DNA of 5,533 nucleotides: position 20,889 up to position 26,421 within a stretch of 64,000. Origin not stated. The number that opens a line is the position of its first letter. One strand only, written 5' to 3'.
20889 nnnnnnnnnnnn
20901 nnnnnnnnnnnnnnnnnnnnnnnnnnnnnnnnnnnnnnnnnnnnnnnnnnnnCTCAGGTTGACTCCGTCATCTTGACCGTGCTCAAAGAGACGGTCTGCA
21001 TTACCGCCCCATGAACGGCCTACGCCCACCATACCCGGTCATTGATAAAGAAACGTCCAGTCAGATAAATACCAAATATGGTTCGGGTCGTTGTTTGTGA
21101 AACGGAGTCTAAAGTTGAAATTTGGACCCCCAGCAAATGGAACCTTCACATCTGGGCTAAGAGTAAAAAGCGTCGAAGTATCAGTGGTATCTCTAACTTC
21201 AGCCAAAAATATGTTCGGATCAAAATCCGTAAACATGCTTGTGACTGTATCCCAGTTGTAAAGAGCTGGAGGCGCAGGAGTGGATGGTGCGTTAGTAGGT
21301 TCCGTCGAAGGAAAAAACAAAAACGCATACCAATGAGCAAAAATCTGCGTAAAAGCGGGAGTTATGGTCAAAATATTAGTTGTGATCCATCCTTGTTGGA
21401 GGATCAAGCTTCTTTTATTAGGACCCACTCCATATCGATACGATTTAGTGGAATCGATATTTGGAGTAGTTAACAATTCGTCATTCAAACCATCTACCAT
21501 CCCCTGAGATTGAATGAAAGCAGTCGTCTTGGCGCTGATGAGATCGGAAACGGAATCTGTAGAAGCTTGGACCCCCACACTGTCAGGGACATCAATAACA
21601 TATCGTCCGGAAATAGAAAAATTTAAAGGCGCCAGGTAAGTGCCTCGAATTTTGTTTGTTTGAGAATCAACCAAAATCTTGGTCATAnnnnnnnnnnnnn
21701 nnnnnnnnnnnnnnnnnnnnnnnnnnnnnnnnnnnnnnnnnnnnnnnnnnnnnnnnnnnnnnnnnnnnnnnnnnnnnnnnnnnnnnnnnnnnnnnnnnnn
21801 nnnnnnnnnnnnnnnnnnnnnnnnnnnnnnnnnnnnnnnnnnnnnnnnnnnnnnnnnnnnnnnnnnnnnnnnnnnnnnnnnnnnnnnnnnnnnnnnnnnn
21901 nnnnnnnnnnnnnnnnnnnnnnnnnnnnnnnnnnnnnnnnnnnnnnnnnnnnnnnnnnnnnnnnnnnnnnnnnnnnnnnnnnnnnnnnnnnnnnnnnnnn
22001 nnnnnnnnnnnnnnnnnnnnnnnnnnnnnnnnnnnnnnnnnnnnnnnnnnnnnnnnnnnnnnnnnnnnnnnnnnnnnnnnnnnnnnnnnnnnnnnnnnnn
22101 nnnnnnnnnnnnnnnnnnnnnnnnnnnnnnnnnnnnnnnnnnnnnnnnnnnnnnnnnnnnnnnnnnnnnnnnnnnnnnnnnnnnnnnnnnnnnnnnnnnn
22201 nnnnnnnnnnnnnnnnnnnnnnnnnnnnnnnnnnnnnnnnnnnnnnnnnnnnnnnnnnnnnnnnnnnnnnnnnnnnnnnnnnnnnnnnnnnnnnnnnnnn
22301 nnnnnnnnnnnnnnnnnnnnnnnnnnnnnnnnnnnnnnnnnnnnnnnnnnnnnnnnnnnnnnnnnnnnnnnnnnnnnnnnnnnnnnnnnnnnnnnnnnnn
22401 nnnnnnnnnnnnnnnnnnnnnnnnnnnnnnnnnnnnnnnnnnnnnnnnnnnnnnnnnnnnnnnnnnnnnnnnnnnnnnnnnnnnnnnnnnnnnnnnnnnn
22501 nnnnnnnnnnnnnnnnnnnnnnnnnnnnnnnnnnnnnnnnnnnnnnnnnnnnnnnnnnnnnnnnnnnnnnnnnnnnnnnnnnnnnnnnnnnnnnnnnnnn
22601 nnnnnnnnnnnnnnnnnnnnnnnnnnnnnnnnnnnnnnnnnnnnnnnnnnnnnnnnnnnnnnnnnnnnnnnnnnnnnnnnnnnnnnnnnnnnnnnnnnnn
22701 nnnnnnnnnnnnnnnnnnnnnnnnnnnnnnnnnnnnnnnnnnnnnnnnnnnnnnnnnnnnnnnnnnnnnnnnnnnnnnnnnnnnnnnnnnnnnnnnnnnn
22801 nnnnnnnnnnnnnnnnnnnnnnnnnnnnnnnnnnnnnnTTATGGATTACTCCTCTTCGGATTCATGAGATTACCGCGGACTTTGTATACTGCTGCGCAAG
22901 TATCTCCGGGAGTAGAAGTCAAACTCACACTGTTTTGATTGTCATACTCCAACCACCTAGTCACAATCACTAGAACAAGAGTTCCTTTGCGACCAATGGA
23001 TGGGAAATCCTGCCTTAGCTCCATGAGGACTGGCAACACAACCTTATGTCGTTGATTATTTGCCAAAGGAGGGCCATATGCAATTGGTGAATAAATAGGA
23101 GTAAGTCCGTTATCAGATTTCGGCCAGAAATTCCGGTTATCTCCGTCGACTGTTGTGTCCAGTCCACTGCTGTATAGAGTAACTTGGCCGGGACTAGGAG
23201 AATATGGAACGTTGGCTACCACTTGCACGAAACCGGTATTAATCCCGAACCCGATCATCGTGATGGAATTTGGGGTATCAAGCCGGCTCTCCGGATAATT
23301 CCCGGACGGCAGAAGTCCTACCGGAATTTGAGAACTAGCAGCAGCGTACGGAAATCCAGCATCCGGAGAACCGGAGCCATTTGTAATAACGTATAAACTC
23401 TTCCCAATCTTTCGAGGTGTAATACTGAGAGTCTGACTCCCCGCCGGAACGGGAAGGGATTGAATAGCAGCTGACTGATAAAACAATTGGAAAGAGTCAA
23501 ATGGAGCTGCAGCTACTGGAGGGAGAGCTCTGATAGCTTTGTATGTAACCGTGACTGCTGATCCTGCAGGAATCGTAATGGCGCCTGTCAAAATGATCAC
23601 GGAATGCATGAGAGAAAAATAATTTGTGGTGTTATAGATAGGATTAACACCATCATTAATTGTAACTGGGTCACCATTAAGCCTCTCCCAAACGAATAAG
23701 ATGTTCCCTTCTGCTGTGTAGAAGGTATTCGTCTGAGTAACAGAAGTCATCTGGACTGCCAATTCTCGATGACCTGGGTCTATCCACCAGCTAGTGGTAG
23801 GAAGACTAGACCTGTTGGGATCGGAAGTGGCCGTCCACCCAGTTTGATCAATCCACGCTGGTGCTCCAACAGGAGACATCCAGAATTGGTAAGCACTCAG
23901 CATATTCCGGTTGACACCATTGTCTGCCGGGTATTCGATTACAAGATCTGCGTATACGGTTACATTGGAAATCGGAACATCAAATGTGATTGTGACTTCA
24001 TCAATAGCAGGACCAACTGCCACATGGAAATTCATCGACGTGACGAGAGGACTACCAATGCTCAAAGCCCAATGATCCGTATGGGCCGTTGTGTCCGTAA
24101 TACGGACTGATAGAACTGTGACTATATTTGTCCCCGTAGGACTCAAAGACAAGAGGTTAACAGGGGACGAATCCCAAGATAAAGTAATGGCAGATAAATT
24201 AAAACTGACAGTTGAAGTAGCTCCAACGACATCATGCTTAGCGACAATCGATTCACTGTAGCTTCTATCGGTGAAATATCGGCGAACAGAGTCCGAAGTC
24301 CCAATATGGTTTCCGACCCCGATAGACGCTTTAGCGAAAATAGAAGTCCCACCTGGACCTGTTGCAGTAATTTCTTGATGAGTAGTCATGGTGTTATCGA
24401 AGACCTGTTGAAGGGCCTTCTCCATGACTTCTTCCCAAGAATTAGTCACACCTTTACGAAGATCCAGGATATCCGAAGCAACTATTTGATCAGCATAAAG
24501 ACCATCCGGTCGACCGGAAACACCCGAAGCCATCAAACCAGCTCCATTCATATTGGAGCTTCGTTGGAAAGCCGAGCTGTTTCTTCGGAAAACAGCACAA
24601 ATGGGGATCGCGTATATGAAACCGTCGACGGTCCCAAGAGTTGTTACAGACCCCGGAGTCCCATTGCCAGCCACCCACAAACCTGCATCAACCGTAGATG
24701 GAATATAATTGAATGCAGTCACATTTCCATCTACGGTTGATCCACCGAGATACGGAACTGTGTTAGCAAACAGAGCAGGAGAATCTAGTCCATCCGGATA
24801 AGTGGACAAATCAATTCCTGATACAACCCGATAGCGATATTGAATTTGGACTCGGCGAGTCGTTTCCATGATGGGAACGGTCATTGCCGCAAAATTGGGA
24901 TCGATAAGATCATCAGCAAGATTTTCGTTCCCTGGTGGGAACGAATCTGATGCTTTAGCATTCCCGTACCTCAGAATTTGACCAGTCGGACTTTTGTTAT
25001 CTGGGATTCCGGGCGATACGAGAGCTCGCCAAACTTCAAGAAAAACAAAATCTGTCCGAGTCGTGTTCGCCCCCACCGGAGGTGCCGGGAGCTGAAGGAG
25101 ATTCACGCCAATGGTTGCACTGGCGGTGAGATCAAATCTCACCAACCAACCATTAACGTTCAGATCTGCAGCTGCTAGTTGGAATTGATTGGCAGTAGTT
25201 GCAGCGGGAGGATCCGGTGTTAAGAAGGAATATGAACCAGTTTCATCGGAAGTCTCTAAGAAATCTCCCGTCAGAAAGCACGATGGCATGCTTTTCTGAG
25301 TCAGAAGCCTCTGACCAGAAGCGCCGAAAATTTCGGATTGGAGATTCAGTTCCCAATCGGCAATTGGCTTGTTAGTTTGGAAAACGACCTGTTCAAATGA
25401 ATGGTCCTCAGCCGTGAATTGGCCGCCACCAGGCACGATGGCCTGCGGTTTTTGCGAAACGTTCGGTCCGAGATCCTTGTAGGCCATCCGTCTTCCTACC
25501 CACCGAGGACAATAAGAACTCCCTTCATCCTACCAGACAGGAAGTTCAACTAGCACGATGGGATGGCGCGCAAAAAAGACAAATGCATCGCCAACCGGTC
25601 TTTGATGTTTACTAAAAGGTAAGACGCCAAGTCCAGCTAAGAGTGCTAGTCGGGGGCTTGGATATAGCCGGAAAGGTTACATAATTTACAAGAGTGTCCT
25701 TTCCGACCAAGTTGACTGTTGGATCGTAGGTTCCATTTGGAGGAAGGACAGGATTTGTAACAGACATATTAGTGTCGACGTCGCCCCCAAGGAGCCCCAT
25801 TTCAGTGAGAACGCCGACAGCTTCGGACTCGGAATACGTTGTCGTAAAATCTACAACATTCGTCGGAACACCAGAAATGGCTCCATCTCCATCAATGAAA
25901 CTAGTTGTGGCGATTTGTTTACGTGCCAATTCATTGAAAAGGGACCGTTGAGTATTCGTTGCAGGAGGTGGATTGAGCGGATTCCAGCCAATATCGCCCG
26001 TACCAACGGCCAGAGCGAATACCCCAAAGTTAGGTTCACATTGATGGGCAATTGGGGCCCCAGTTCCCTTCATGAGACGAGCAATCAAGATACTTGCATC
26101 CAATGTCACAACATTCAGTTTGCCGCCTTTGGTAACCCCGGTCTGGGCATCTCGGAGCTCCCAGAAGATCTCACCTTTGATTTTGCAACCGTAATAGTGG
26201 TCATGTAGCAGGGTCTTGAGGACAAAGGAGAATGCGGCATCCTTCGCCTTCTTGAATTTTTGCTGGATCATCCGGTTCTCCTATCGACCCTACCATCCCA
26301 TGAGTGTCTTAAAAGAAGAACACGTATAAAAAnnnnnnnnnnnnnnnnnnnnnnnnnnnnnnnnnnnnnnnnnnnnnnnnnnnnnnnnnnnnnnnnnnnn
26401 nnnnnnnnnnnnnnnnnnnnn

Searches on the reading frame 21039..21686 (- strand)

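Call 14: search_protein_families(library=phrogs, proteins=[window:21039-21686:-], max_evalue=0.01)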
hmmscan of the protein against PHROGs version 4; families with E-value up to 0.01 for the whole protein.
window:21039-21686:- (215 aa): 0 families

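Call 80: search_protein_families(library=pfam, proteins=[window:21039-21686:-], max_evalue=0.05)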
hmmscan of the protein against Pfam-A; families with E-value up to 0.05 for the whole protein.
window:21039-21686:- (215 aa): 1 family
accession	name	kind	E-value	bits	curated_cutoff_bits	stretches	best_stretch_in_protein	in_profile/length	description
PF18443.6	Tli4_N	-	0.037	14.6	26.5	0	27-66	6-47/138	Tle cognate immunity protein 4 N-terminal domain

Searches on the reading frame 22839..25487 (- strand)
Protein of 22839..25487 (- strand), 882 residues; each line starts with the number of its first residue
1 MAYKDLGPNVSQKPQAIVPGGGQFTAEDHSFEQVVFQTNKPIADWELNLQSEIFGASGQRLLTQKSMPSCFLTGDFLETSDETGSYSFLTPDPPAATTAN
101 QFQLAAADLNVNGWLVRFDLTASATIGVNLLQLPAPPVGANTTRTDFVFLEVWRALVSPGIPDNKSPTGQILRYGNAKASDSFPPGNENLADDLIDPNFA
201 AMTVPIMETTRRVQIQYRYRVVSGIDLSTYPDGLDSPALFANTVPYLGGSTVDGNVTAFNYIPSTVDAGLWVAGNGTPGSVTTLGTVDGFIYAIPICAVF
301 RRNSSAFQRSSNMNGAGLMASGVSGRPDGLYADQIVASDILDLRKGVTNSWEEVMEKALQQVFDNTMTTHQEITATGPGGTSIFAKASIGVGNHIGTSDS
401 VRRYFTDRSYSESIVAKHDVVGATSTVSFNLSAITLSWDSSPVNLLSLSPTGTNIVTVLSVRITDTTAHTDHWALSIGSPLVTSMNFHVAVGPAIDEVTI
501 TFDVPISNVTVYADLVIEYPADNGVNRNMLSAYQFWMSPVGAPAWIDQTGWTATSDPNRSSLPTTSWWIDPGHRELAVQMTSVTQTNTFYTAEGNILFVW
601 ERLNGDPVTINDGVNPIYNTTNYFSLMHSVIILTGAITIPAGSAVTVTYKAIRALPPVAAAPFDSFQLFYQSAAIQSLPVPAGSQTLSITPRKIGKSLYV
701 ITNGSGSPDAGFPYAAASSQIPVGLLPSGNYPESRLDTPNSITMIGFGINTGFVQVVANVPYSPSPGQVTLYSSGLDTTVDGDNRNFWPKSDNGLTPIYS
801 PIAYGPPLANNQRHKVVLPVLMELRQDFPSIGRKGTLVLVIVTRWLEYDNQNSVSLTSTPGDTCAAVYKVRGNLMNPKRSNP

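Call 5: search_protein_families(library=pfam, proteins=[window:22839-25487:-], max_evalue=0.1)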
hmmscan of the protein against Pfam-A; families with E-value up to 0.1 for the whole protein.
window:22839-25487:- (882 aa): 0 families

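Call 6: search_protein_families(library=phrogs, proteins=[window:22839-25487:-], max_evalue=0.1)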
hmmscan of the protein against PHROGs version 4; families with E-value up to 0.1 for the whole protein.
window:22839-25487:- (882 aa): 0 families

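Call 71: search_solved_structures(query=window:22839-25487:-, max_evalue=0.1)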
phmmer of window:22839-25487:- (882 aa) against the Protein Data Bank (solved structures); distinct sequences matched with E-value up to 0.1: 0.

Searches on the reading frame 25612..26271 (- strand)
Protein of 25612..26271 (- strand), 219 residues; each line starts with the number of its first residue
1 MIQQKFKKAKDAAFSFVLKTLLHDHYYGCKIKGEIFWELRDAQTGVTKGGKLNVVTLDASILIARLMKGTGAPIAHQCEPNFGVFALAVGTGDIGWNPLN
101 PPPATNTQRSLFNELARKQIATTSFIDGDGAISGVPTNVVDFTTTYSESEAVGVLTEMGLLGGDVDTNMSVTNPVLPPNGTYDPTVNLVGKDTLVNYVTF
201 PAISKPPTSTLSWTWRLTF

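Call 5: search_protein_families(library=pfam, proteins=[window:25612-26271:-], max_evalue=0.1)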
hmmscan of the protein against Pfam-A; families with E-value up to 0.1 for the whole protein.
window:25612-26271:- (219 aa): 1 family
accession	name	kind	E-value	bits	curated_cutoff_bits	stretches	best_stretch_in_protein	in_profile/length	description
PF25691.1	BW3TFN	-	0.049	14.1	27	1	87-128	24-65/174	Baseplate wedge 3 tail fiber network component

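Call 6: search_protein_families(library=phrogs, proteins=[window:25612-26271:-], max_evalue=0.1)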
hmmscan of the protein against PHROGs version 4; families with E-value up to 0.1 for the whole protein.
window:25612-26271:- (219 aa): 1 family
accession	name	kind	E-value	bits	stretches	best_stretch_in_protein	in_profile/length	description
phrog_5417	-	unknown function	4e-17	63.5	1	38-219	17-156/156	-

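Call 72: search_solved_structures(query=window:25612-26271:-, max_evalue=0.1)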
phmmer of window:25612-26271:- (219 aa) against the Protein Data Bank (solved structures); distinct sequences matched with E-value up to 0.1: 0.
